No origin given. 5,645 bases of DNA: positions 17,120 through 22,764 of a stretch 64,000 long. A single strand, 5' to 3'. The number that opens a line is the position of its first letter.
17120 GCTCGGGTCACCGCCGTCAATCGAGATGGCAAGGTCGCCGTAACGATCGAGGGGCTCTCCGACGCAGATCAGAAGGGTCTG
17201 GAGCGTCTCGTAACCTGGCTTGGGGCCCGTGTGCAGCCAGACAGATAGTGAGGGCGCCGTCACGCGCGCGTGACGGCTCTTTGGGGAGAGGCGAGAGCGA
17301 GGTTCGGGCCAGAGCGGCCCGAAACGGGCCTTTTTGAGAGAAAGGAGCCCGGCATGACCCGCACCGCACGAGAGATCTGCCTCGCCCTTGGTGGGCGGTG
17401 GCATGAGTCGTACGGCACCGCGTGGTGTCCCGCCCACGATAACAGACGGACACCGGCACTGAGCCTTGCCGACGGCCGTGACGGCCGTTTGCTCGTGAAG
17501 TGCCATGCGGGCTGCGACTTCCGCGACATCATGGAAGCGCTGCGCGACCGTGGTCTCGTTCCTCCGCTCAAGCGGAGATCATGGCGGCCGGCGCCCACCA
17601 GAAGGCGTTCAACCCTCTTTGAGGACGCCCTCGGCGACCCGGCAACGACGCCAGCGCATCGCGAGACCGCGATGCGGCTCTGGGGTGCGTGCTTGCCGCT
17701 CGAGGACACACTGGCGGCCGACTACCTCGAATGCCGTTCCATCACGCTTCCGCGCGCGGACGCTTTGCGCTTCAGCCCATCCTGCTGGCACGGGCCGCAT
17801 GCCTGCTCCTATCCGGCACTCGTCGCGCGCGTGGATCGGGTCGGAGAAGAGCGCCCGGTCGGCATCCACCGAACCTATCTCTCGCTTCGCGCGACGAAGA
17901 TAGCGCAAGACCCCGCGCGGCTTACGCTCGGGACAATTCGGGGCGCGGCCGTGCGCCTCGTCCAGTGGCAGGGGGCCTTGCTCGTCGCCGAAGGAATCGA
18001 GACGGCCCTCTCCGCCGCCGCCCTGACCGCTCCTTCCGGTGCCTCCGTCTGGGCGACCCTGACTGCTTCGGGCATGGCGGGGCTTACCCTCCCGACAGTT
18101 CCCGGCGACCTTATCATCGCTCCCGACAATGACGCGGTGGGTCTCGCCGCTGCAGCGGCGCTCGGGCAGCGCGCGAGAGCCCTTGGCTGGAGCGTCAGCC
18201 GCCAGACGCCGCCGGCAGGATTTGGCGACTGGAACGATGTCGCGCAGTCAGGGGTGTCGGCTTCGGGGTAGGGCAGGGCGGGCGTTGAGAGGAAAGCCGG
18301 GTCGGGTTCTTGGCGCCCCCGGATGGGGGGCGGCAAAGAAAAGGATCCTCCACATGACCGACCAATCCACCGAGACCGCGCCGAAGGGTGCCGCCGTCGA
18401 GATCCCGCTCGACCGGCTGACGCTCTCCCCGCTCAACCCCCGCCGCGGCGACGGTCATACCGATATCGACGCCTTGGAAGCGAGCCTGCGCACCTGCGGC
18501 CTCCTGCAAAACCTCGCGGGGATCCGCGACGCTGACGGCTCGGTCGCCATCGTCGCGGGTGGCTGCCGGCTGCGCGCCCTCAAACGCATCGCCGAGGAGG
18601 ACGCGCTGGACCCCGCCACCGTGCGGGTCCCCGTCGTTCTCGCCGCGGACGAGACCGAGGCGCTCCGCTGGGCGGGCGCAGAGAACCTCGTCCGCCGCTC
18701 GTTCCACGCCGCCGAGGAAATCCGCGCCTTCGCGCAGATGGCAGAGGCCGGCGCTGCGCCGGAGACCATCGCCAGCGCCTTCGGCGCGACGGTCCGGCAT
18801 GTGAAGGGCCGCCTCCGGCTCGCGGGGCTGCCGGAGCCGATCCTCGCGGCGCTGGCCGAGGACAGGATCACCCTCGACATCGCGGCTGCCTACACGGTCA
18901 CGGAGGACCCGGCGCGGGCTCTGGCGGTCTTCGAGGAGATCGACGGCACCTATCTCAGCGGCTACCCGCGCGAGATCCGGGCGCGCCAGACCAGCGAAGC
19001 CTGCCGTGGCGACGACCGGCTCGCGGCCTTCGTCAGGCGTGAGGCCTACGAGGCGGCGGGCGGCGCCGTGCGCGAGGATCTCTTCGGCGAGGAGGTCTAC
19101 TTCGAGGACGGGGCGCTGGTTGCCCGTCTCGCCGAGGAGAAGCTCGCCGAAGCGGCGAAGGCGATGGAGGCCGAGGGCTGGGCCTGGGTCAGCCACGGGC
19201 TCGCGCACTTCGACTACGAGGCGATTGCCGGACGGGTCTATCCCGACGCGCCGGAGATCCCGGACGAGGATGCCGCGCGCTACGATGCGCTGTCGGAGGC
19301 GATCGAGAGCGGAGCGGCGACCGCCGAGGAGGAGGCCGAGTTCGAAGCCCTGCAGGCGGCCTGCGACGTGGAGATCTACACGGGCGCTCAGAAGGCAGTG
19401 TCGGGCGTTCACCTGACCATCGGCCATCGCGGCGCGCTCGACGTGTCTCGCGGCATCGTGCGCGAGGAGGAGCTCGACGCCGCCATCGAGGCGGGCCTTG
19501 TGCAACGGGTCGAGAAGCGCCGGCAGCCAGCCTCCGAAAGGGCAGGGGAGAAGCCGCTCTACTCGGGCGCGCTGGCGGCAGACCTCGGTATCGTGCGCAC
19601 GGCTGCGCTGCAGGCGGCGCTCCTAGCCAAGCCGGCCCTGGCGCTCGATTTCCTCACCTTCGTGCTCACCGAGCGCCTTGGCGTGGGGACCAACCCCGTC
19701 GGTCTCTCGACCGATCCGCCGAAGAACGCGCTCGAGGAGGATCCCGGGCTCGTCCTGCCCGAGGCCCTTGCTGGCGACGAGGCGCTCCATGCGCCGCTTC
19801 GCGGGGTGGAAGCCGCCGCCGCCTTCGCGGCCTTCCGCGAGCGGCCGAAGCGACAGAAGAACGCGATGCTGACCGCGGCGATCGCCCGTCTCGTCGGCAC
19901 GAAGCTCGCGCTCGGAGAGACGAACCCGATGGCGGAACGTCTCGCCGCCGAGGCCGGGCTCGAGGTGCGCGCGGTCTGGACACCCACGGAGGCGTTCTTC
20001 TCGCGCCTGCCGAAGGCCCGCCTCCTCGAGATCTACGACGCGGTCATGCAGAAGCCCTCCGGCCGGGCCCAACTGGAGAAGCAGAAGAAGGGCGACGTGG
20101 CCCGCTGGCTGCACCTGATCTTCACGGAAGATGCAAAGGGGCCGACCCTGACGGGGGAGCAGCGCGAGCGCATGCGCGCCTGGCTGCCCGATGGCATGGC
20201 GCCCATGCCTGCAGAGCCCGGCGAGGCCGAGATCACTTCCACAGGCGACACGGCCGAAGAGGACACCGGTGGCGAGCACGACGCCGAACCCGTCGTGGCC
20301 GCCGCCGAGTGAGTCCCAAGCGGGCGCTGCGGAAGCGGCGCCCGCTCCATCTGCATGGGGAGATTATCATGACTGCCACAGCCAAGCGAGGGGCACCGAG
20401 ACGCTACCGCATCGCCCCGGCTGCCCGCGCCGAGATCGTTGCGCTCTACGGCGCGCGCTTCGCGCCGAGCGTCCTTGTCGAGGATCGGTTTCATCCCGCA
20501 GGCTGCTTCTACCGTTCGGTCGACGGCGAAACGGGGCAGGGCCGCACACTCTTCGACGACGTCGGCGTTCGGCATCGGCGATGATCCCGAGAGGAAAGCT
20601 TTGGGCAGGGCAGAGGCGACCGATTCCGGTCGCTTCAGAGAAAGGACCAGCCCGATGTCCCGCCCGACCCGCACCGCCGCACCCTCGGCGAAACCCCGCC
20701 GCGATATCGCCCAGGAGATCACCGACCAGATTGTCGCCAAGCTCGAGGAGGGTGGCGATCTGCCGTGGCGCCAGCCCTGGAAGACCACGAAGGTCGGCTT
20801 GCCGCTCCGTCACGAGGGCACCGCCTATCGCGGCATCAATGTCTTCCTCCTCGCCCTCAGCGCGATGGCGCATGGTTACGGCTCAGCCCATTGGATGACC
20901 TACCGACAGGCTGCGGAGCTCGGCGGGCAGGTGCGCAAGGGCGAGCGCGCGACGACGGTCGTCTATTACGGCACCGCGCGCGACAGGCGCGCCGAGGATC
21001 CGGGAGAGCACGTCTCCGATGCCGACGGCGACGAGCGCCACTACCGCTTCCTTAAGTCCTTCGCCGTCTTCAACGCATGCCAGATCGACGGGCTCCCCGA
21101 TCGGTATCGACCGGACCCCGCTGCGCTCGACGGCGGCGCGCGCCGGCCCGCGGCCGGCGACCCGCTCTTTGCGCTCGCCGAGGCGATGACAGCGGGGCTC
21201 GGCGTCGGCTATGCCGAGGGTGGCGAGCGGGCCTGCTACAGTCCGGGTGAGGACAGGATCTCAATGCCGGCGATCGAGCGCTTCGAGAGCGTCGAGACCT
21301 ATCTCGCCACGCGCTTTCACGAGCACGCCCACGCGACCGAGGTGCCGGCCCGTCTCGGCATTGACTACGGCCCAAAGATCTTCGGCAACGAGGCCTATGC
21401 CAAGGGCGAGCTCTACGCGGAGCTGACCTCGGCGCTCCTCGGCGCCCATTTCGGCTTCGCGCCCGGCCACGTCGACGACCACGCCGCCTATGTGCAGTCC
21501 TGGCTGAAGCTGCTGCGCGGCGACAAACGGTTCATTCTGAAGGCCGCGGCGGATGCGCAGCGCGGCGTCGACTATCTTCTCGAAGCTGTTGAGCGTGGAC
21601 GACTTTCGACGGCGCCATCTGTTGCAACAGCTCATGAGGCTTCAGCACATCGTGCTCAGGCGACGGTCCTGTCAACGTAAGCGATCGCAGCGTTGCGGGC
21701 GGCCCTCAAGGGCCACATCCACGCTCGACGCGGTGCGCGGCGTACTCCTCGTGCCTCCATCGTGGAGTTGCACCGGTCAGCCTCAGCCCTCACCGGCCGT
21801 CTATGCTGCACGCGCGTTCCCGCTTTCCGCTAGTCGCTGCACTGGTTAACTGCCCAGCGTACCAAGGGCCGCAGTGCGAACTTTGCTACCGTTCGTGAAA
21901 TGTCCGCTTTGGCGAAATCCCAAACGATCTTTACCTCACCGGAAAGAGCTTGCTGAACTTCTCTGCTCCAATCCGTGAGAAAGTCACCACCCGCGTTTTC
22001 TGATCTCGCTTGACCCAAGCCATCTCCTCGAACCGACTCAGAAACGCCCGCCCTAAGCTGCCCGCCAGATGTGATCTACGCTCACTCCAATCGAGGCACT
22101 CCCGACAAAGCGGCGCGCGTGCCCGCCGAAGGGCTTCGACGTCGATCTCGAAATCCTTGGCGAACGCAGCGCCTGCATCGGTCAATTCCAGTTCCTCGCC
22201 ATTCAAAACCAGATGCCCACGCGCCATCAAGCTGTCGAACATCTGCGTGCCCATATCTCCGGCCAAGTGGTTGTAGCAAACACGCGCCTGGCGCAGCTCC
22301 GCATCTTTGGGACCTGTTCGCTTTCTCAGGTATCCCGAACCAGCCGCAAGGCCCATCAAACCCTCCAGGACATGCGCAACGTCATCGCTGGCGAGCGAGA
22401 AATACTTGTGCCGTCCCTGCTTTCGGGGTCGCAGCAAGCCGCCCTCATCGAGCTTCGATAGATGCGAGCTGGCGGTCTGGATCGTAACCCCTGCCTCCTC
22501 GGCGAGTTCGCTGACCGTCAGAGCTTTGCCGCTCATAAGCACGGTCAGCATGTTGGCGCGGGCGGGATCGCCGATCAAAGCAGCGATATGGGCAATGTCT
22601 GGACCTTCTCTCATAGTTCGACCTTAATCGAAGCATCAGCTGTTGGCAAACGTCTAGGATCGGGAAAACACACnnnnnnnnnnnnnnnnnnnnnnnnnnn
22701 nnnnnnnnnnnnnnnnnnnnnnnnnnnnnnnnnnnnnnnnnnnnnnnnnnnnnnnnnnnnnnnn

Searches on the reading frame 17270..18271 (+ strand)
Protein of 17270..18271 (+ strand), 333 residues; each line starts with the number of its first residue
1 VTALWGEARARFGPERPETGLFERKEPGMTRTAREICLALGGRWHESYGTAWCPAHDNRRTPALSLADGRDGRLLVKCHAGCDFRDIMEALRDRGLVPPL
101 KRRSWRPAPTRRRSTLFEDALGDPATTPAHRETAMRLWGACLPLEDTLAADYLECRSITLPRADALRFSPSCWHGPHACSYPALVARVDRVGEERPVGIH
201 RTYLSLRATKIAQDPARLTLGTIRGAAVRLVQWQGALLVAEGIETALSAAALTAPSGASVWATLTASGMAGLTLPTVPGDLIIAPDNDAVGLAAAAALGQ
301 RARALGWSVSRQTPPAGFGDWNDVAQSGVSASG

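Call 97: search_protein_families(library=pfam, proteins=[window:17270-18271:+], max_evalue=0.01)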
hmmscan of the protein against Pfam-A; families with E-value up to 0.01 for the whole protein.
window:17270-18271:+ (333 aa): 2 families
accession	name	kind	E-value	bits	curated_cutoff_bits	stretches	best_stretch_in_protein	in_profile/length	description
PF23639.1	DUF7146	-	4.6e-24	85.2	27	1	130-230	3-105/105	Domain of unknown function (DUF7146)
PF13362.12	Toprim_3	-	2.2e-16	60.5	27.2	1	237-327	2-91/95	Toprim domain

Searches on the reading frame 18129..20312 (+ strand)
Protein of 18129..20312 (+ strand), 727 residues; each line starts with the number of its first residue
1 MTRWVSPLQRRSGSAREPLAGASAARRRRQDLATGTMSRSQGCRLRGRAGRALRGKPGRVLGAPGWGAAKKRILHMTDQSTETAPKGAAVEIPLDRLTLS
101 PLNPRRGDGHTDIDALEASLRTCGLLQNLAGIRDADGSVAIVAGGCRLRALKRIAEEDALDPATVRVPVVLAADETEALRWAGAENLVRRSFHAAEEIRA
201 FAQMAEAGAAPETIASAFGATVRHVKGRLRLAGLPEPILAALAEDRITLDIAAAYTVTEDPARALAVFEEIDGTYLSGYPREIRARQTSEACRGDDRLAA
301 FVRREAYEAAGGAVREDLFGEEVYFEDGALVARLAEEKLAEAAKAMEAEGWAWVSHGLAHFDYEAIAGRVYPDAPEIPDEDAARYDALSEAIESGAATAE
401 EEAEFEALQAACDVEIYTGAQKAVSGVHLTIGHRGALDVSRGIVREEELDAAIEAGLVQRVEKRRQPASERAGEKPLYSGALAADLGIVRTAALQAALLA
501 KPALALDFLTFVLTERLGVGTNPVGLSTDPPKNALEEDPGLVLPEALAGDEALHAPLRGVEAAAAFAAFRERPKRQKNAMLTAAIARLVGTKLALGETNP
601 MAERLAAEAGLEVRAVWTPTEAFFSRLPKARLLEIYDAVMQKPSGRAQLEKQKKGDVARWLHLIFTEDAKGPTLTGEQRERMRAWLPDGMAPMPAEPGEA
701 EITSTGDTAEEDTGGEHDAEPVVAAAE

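Call 29: search_protein_families(library=pfam, proteins=[window:18129-20312:+], max_evalue=0.001)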
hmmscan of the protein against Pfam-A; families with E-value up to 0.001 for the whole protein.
window:18129-20312:+ (727 aa): 2 families
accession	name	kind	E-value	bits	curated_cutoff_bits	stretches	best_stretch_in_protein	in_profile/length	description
PF02195.25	ParB_N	-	0.00028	21.3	26.3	1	91-157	5-71/95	ParB N-terminal domain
PF17762.8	HTH_ParB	-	0.00071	20.1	22.6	0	195-271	6-83/102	ParB HTH domain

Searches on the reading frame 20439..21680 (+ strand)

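Call 29: search_protein_families(library=pfam, proteins=[window:20439-21680:+], max_evalue=0.001)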
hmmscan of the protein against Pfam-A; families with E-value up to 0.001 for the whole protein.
window:20439-21680:+ (413 aa): 2 families
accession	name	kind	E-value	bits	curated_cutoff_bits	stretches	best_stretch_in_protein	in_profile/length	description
PF08401.16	ArdcN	-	1.3e-37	129.2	22.6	1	89-211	2-123/123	N-terminal domain of anti-restriction factor ArdC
PF18818.7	MPTase-PolyVal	-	4.3e-36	124.2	27.5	1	247-371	3-125/126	Zincin-like metallopeptidase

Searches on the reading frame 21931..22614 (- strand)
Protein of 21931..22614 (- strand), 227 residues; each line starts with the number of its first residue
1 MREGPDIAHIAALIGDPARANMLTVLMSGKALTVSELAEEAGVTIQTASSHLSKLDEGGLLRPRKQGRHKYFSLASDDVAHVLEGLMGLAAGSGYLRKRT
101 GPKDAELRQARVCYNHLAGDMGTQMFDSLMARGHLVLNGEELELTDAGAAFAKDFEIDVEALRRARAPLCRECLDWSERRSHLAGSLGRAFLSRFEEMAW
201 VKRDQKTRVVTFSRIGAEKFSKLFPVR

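Call 30: search_protein_families(library=pfam, proteins=[window:21931-22614:-], max_evalue=0.001)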
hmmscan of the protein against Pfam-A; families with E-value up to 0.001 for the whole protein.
window:21931-22614:- (227 aa): 10 families
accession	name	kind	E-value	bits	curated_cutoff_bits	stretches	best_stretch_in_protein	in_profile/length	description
PF12840.13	HTH_20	-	2e-11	44.1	27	1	15-63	2-50/51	Helix-turn-helix domain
PF25213.1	HVO_A0261_N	-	4.4e-08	33.3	35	1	9-65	3-58/86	HVO_A0261 N-terminal domain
PF01022.26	HTH_5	-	7e-07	29.5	22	1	16-61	1-45/47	Bacterial regulatory protein, arsR family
PF12802.13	MarR_2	-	3.6e-06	27.5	27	1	19-69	7-58/61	MarR family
PF24033.1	DUF7342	-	3.4e-05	24.3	31.6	1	31-74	17-60/150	Family of unknown function (DUF7342)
PF13545.12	HTH_Crp_2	-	0.00014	22.2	27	1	32-65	23-55/70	Crp-like helix-turn-helix domain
PF21248.3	SoFic-like_C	-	0.00018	22.1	27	1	34-72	33-71/76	Protein adenylyltransferase SoFic-like, C-terminal domain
PF01978.25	TrmB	-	0.00019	21.6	25.6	1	22-72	13-63/68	Sugar-specific transcriptional regulator TrmB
PF08279.18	HTH_11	-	0.0009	19.5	25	0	21-59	4-43/55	HTH domain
PF13412.12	HTH_24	-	0.00099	19.1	21.9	0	32-61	18-47/48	Winged helix-turn-helix DNA-binding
